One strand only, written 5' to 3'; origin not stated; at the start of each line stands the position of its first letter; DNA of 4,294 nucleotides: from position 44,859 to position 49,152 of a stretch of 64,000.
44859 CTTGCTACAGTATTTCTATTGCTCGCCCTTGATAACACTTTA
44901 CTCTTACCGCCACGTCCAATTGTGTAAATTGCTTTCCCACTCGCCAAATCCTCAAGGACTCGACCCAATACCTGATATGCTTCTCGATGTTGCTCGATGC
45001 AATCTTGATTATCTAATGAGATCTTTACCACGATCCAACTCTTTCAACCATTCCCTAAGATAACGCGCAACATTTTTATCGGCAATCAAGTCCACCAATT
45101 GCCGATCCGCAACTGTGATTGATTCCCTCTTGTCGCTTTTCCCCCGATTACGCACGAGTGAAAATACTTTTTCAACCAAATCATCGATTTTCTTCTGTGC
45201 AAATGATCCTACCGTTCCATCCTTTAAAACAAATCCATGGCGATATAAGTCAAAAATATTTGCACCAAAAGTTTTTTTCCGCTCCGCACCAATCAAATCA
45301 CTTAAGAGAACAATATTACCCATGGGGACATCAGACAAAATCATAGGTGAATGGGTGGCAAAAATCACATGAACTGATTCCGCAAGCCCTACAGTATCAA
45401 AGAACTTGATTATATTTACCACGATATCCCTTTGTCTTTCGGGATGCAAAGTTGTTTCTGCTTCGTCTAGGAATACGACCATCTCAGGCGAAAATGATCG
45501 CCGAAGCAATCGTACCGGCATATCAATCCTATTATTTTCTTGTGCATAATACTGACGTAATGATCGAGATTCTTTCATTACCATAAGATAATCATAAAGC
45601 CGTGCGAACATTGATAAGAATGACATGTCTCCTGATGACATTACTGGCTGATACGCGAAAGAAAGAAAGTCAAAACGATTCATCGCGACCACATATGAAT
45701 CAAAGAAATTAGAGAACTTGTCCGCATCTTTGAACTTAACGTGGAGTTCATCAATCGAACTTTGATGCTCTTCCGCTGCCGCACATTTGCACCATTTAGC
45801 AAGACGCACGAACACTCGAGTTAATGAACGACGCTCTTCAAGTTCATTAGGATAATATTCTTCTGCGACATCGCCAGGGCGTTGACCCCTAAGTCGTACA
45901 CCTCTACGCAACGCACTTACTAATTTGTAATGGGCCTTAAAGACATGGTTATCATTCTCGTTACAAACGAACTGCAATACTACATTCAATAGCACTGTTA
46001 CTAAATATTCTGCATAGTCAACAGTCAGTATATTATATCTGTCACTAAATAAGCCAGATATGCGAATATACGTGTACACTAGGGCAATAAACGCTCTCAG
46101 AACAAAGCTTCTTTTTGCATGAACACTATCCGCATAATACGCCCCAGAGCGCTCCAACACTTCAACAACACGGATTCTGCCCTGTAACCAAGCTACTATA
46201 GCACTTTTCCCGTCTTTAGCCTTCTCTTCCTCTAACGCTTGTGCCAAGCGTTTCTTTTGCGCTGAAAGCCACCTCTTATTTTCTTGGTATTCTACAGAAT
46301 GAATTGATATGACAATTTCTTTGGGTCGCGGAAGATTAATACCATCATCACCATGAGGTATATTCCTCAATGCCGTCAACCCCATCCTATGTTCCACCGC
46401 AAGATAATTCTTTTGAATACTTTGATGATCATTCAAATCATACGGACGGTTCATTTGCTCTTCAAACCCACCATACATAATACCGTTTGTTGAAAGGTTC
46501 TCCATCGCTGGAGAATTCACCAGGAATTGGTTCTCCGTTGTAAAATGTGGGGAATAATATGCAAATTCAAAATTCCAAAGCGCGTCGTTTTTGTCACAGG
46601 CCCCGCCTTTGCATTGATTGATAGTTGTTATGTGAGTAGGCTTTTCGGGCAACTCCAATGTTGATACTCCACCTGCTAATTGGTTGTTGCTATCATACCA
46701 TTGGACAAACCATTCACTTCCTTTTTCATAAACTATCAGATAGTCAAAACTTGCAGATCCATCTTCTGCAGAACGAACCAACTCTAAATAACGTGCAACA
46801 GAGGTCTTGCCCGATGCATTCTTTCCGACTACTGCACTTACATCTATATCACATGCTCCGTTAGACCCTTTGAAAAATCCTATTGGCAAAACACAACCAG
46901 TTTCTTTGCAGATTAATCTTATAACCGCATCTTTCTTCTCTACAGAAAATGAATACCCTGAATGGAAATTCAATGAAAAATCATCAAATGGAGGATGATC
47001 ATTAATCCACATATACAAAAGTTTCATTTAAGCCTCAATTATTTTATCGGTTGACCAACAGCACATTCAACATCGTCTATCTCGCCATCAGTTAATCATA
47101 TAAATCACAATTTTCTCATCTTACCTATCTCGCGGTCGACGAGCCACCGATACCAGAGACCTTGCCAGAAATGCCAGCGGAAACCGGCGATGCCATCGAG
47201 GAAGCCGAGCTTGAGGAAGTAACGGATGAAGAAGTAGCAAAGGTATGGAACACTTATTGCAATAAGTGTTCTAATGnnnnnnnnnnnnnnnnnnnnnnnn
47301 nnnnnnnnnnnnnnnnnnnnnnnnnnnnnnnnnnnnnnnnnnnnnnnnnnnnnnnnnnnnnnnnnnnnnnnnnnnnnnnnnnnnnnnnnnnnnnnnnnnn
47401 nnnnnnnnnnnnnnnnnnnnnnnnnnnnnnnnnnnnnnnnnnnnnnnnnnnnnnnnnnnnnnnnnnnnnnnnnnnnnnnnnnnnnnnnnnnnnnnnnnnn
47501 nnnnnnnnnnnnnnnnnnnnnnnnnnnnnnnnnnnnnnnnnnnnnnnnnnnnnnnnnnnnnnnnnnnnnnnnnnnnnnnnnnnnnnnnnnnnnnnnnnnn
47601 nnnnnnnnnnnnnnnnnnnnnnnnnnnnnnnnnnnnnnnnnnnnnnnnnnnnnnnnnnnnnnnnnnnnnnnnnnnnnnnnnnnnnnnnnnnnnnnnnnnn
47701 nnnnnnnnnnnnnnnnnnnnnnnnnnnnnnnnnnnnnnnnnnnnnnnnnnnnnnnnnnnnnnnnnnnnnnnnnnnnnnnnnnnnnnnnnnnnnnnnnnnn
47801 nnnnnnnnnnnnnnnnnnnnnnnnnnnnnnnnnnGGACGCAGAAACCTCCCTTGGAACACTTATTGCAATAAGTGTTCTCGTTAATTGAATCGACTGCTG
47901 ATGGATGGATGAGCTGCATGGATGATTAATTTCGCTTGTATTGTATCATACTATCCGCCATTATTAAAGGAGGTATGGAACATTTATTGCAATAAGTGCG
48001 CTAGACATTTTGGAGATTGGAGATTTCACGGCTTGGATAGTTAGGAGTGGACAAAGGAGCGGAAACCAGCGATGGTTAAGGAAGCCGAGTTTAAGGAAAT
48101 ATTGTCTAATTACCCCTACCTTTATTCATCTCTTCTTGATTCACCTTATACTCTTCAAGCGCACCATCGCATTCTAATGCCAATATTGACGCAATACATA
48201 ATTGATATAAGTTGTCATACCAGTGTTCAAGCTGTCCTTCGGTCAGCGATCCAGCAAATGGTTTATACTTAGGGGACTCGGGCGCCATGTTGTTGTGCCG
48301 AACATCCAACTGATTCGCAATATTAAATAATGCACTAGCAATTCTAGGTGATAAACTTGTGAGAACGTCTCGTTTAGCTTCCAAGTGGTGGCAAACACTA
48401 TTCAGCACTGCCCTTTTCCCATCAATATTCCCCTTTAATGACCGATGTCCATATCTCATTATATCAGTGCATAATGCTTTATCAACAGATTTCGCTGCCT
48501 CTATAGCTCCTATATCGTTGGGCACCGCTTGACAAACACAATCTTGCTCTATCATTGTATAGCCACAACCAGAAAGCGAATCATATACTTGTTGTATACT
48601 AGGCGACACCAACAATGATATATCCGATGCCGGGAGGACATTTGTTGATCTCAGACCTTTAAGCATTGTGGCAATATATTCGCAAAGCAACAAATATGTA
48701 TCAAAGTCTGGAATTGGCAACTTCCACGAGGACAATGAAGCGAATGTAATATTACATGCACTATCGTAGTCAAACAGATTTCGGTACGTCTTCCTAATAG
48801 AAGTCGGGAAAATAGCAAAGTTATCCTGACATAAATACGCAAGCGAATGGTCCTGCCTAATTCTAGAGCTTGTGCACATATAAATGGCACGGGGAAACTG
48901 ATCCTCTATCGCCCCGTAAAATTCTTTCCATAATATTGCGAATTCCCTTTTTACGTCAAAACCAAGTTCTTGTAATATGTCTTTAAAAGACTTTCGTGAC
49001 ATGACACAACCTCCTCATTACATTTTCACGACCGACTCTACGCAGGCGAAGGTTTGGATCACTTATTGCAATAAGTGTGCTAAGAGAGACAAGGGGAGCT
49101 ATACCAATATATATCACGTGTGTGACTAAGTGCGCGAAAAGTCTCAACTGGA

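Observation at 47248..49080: Four copies of one 24-bp palindrome sit at operator-like positions around a tandem-wHTH regulator and a 298-aa orphan gene: candidate undescribed regulator-effector module in a defence island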

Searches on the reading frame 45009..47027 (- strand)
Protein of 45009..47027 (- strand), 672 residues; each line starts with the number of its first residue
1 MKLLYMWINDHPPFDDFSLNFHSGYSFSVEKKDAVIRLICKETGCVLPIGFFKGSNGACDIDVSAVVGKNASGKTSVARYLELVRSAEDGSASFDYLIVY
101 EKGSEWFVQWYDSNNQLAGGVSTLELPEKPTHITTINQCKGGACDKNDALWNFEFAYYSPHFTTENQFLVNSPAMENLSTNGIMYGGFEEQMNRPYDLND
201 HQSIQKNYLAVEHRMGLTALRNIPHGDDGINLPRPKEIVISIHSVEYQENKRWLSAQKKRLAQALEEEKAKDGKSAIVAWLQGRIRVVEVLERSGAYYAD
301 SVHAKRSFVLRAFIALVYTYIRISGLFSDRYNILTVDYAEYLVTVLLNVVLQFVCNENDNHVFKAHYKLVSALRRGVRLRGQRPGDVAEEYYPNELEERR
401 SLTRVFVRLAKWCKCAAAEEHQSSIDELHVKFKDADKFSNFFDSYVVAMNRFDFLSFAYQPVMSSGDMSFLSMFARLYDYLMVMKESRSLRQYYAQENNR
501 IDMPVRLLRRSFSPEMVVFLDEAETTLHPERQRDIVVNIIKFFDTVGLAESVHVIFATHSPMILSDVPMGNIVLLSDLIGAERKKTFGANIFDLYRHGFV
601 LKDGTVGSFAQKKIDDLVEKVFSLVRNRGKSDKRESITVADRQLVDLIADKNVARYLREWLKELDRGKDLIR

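Call 7: search_protein_families(library=pfam, proteins=[window:45009-47027:-], max_evalue=0.01)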
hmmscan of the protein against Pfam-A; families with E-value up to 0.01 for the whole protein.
window:45009-47027:- (672 aa): 3 families
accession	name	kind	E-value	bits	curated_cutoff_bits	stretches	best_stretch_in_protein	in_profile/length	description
PF13304.12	AAA_21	-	2.9e-11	44.4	27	2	516-564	260-303/304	AAA domain, putative AbiEii toxin, Type IV TA system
PF13175.12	AAA_15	-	1.2e-10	42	32.1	1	512-563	326-373/374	AAA ATPase domain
PF00004.35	AAA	-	0.0051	17.7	21.2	0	481-564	26-114/131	ATPase family associated with various cellular activities (AAA)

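Call 8: search_protein_families(library=padloc, proteins=[window:45009-47027:-], max_evalue=0.01)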
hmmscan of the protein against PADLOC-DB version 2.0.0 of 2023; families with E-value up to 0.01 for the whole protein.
window:45009-47027:- (672 aa): 99 families (the best 25 are shown)
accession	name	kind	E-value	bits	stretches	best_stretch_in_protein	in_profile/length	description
PDLC04734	PDC-M62A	-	6.8e-55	185.1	1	1-624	1-532/597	-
PDLC04735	PDC-M62A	-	6.6e-51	172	1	1-623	1-565/633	-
PDLC04737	PDC-M62A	-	6.5e-40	135.7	1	1-624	1-539/601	-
PDLC04732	PDC-M62A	-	2.3e-24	84.3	1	432-622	395-583/671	-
PDLC04733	PDC-M62A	-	2.9e-19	67.5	1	514-633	421-545/607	-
PDLC04738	PDC-M62A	-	1e-17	61.9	1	508-619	533-657/746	-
PDLC04736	PDC-M62A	-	1.2e-14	51.8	1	514-621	488-603/685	-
PDLC04739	PDC-M62A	-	9.2e-14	48.9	1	515-637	447-576/618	-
PDLC00278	PtuA1|PtuA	-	2.1e-12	45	1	517-652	290-415/436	AAA ATPase domain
PDLC00271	PtuA1|PtuA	-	9e-12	43.2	1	515-597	279-356/421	AAA ATPase domain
PDLC02913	ATPase_I-A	-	3.1e-11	41.1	1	515-599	364-446/508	-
PDLC02980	AriA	-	1.1e-10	39.9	1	516-564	260-303/304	-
PDLC00308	PtuA1|PtuA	-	1.1e-10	39.1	1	515-633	301-412/449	AAA ATPase domain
PDLC02979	AriA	-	1.7e-10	39.2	2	513-563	326-372/373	-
PDLC00307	PtuA1|PtuA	-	2e-10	38.2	1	506-566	253-313/424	AAA ATPase domain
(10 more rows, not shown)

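Call 44: search_protein_families(library=ncbifam, proteins=[window:45009-47027:-], max_evalue=0.01)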
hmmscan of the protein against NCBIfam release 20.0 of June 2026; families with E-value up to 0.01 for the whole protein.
window:45009-47027:- (672 aa): 3 families
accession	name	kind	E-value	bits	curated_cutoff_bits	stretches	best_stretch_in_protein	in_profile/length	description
NF041760.1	PtuA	equivalog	1.7e-09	37.2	500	1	517-577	379-433/524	retron Ec78 anti-phage system effector ATPase PtuA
TIGR04435.1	restrict_AAA_1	hypoth_equivalog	6.8e-07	28.4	300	1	515-646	419-552/568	restriction system-associated AAA family ATPase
NF038234.1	retron_eff_Eco8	equivalog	0.00019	20.2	250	1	507-566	266-327/679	retron Eco8 family effector endonuclease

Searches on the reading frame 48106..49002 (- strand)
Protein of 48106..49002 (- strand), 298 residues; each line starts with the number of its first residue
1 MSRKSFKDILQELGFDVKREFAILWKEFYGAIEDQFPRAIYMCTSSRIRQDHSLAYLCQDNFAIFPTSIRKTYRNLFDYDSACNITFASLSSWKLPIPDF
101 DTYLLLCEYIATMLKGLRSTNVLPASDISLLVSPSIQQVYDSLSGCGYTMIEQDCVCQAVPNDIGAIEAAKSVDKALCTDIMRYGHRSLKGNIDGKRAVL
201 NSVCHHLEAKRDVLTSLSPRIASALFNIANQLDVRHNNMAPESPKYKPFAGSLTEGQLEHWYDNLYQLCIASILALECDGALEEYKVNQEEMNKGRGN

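Call 7: search_protein_families(library=pfam, proteins=[window:48106-49002:-], max_evalue=0.01)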
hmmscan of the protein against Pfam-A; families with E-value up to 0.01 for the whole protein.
window:48106-49002:- (298 aa): 0 families

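Call 8: search_protein_families(library=padloc, proteins=[window:48106-49002:-], max_evalue=0.01)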
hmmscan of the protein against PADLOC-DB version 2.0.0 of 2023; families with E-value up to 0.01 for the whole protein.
window:48106-49002:- (298 aa): 0 families

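Call 27: find_homologous_proteins(query=window:48106-49002:-, max_evalue=0.001)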
Query window:48106-49002:- (298 aa): 6 proteins with E <= 0.001 among 804 candidates.
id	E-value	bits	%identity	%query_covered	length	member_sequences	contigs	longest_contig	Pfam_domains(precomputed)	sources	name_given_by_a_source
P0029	4.0e-175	599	98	90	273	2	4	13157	-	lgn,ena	-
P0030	3.2e-105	370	57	99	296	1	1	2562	-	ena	-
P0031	2.7e-104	367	55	99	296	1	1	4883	-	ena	-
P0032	5.2e-104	366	55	99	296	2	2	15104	-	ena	-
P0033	1.5e-84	302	50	99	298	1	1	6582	-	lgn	-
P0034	1.8e-82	295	49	99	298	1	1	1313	-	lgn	-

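Call 28: find_encoding_contigs(protein=P0029, flank=8000, max_places=4)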
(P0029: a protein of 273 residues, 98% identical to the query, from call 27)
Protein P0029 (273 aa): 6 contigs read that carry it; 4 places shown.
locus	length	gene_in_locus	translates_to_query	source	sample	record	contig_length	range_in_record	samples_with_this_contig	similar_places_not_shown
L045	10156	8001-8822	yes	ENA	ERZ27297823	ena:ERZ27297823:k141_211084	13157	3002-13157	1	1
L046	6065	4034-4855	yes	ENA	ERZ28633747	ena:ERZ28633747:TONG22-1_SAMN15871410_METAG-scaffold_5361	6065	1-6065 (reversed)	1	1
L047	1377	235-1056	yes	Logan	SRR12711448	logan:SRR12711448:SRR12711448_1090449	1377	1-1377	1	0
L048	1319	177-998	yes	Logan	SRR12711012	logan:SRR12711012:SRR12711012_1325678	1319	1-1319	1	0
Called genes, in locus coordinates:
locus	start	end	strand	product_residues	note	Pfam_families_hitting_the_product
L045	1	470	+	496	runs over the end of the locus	PF04932:Wzy_C (weak)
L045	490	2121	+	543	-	PF13537:GATase_7, PF00733:Asn_synthase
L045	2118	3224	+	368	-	PF13439:Glyco_transf_4, PF13579:Glyco_trans_4_4, PF20706:GT4-conflict, PF00534:Glycos_transf_1, PF13692:Glyco_trans_1_4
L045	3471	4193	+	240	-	-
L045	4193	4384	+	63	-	-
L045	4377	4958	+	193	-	-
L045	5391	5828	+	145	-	-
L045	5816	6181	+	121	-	-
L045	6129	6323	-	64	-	-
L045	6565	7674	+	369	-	-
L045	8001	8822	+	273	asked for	-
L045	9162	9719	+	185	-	-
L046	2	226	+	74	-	?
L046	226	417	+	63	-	-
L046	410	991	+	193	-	-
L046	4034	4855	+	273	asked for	-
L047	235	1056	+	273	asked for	-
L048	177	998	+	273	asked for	-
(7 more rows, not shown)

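Call 29: find_encoding_contigs(protein=P0032, flank=8000, max_places=3)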
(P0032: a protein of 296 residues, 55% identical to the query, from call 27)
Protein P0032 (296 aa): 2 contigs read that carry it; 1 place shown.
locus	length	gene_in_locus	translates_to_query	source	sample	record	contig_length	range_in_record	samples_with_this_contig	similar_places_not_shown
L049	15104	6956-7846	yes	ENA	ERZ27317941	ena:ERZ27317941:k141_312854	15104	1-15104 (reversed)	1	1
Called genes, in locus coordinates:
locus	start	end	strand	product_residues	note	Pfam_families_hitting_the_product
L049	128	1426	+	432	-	PF04932:Wzy_C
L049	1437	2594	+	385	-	PF13439:Glyco_transf_4 (weak), PF13579:Glyco_trans_4_4, PF00534:Glycos_transf_1, PF13692:Glyco_trans_1_4, PF13524:Glyco_trans_1_2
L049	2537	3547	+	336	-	PF00535:Glycos_transf_2, PF10111:Glyco_tranf_2_2, PF13641:Glyco_tranf_2_3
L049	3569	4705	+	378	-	PF01757:Acyl_transf_3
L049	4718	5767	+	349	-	PF00534:Glycos_transf_1, PF13692:Glyco_trans_1_4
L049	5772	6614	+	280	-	PF13579:Glyco_trans_4_4, PF13692:Glyco_trans_1_4 (weak), PF00534:Glycos_transf_1 (weak)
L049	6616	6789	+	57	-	-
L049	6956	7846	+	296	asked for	-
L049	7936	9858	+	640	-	PF13175:AAA_15 (weak), PF13304:AAA_21 (weak)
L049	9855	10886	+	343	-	-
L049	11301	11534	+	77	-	-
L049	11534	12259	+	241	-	-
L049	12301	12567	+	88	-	-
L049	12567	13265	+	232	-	-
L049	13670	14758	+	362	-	-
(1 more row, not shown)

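Call 30: find_encoding_contigs(protein=P0033, flank=8000, max_places=3)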
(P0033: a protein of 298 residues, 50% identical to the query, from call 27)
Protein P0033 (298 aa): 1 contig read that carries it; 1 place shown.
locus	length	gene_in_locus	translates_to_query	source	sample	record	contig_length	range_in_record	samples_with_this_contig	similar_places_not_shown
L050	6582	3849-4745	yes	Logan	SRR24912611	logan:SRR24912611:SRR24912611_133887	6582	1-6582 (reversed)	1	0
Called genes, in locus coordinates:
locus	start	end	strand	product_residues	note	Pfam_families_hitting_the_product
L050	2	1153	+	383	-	?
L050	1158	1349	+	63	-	-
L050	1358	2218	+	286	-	PF13365:Trypsin_2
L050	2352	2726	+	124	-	PF01050:MannoseP_isomer, PF07883:Cupin_2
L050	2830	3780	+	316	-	PF18864:AbiTii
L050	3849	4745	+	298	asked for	-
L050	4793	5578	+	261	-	PF00535:Glycos_transf_2, PF10111:Glyco_tranf_2_2 (weak), PF13641:Glyco_tranf_2_3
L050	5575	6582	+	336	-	?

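Call 42: predict_structure(alignment_id=A2)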
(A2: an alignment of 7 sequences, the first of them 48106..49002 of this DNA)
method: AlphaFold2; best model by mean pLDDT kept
length: 298 residues; sequences in the alignment: 7
mean_pLDDT: 65.3   pTM: 0.58
mean pLDDT of the five models: 65.3, 61.4, 60.0, 56.9, 51.6
residues with pLDDT >= 90: 22; 70-90: 114; 50-70: 72; < 50: 90
segments of 3 or more residues with pLDDT < 50: 1-58, 64-66, 82-98, 237-239, 242-244
pLDDT, mean of each block of 10 residues (from residue 1): 39 42 42 38 38 47 51 57 43 42 68 70 63 69 72 76 82 86 84 89 92 86 84 62 57 85 90 81 67 61
secondary structure, 60 per line:
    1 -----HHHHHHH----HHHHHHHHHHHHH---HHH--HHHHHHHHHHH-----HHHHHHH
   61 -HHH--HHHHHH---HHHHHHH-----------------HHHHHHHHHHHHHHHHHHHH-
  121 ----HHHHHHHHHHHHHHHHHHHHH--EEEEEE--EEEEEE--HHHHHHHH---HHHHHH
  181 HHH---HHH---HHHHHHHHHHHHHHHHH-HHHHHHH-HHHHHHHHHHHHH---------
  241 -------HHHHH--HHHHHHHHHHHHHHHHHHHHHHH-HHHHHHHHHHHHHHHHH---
elements in order: H6-12 H17-29 H38-48 H54-60 H67-72 H76-82 H100-119 H125-145 E148-153 E156-161 H164-171 H175-183 H193-209 H211-217 H219-231 H248-252 H255-277 H279-295

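Call 44: search_protein_families(library=ncbifam, proteins=[window:48106-49002:-], max_evalue=0.01)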
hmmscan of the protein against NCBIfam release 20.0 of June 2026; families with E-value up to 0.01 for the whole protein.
window:48106-49002:- (298 aa): 0 families

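Call 45: search_protein_families(library=phrogs, proteins=[window:48106-49002:-], max_evalue=0.01)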
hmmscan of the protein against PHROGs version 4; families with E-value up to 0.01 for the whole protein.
window:48106-49002:- (298 aa): 0 families

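Call 49: fold_search(model_id=the predicted structure, library=pdb)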
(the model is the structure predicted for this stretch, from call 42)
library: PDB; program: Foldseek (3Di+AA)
matches with E <= 10: 204; with E <= 0.001: 0
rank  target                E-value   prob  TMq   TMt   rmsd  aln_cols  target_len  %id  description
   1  3has                  2.7e-01  0.28  0.19  0.23  16.1       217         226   10  Crystal structure of bacteriorhodopsin mutant L152A crystallized from bicelles (released 2009-09-22)
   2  3har                  3.5e-01  0.23  0.19  0.23  16.1       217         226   11  Crystal structure of bacteriorhodopsin mutant I148V crystallized from bicelles (released 2009-09-22)
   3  9kme_D                4.1e-01  0.10  0.14  0.17  16.2       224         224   10  Crystal structure of soluble bacteriorhodopsin NeuroBR_A (released 2025-06-04)
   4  9p86_R                4.8e-01  0.06  0.10  0.10  18.7       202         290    6  NTSR1-G11-NTS(8-13) Complex in the Canonical, AHD Open State (C-Open-Apo) (released 2026-03-25)
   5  3haq                  5.0e-01  0.10  0.13  0.16  16.6       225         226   10  Crystal structure of bacteriorhodopsin mutant I148A crystallized from bicelles (released 2009-09-22)
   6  3hap                  5.3e-01  0.13  0.15  0.18  16.8       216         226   12  Crystal structure of bacteriorhodopsin mutant L111A crystallized from bicelles (released 2009-09-22)
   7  4xxj_B                5.3e-01  0.10  0.14  0.16  16.0       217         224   10  Crystal Structure of Escherichia coli-Expressed Halobacterium salinarum Bacteriorhodopsin in the Trimeric Form (released 2015-07-01)
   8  3hao_A                5.6e-01  0.18  0.19  0.23  16.1       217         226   10  Crystal structure of bacteriorhodopsin mutant L94A crystallized from bicelles (released 2009-09-22)
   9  1kg8                  5.9e-01  0.11  0.14  0.18  16.3       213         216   10  X-ray structure of an early-M intermediate of bacteriorhodopsin (released 2001-12-05)
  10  3vi0_A                6.2e-01  0.21  0.20  0.25  15.5       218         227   11  Crystal structure of the O intermediate of the L93A mutant of bacteriorhodopsin (released 2012-06-13)
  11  9kme_C                6.2e-01  0.11  0.14  0.18  15.9       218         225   10  Crystal structure of soluble bacteriorhodopsin NeuroBR_A (released 2025-06-04)
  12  9kme_A                6.2e-01  0.10  0.14  0.17  16.0       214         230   10  Crystal structure of soluble bacteriorhodopsin NeuroBR_A (released 2025-06-04)
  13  5b34                  6.8e-01  0.16  0.19  0.23  16.4       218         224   10  Serial Femtosecond Crystallography (SFX) of Ground State Bacteriorhodopsin Crystallized from Bicelles in Complex with Io (released 2016-11-09)
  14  1c8r                  6.8e-01  0.09  0.14  0.16  15.9       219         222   11  BACTERIORHODOPSIN D96N BR STATE AT 2.0 A RESOLUTION (released 1999-10-20)
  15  9p88_R                6.8e-01  0.06  0.12  0.12  17.5       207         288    7  NTSR1-G11-NTS(8-13) Complex in the Non-Canonical, AHD Open State (NC-Open-Apo) (released 2026-03-25)
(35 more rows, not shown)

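Call 67: search_solved_structures(query=A2, max_evalue=1)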
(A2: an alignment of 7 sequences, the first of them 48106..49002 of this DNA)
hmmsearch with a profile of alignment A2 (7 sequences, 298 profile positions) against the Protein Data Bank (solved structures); distinct sequences matched with E-value up to 1: 0.

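Call 83: search_protein_families(library=pfam, alignment_id=A2, max_evalue=5)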
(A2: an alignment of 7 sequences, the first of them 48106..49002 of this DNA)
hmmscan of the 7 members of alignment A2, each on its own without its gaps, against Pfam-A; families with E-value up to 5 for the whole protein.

A. member 1, window:48106-49002:- (298 aa): 0 families

B. families by the number of members that match (of 7 scanned): 0 families

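Call 84: search_protein_families(library=padloc, alignment_id=A2, max_evalue=5)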
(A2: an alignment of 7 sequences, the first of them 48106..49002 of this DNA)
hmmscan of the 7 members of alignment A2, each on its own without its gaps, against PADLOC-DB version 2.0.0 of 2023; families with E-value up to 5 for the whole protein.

A. member 1, window:48106-49002:- (298 aa): 0 families

B. families by the number of members that match (of 7 scanned): 2 families
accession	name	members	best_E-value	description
PDLC01695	typeIV_Cas11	1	0.0094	Cas11_1_IV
PDLC01361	Cmr3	1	0.06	"CAS-III-B,CAS-III-C; effector_G5"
